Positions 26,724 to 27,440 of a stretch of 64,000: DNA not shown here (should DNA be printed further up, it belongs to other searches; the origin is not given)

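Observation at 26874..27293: Cys-rich 139-aa protein with tandem CWE motifs, co-translated with the small membrane protein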

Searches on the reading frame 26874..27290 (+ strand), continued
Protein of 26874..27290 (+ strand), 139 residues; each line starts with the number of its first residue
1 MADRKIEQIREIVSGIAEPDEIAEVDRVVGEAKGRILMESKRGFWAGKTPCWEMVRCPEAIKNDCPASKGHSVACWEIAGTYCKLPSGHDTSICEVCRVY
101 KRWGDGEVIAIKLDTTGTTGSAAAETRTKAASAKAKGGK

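Call 36: find_encoding_contigs(protein=P0111, flank=8000, max_places=1)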
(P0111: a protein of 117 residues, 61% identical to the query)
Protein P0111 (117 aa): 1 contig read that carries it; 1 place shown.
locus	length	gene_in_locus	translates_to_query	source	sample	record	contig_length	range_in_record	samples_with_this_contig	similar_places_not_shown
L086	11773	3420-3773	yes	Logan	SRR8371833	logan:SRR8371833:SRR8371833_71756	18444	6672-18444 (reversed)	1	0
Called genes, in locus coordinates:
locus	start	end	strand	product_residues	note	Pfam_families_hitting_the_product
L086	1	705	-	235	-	?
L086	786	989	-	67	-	PF18893:DUF5652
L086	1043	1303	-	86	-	PF02583:Trns_repr_metal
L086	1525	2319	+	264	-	PF01026:TatD_DNase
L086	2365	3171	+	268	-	PF12146:Hydrolase_4, PF00561:Abhydrolase_1 (weak), PF12697:Abhydrolase_6 (faint), PF00326:Peptidase_S9 (weak)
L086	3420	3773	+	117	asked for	-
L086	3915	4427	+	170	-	PF01257:2Fe-2S_thioredx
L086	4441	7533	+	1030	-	PF01512:Complex1_51K, PF10531:SLBB (weak), PF10589:NADH_4Fe-4S, PF14691:Fer4_20, PF01266:DAO (weak), PF07992:Pyr_redox_2, PF13450:NAD_binding_8, PF13738:Pyr_redox_3, +4 more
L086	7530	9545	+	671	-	PF13510:Fer2_4, PF12837:Fer4_6 (faint), PF10588:NADH-G_4Fe-4S_3, PF13237:Fer4_10 (weak), PF22117:Fer4_Nqo3, PF00037:Fer4 (weak), PF04879:Molybdop_Fe4S4, PF00384:Molybdopterin, +2 more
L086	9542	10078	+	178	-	PF01058:Oxidored_q6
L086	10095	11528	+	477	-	PF27537:HoxH, PF00374:NiFeSe_Hases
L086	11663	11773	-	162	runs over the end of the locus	PF12802:MarR_2, PF01047:MarR, PF13463:HTH_27 (weak), PF01325:Fe_dep_repress (faint)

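Call 55: fold_search(model_id=the predicted structure, library=pdb)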
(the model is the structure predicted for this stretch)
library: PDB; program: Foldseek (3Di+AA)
matches with E <= 10: 0; with E <= 0.001: 0
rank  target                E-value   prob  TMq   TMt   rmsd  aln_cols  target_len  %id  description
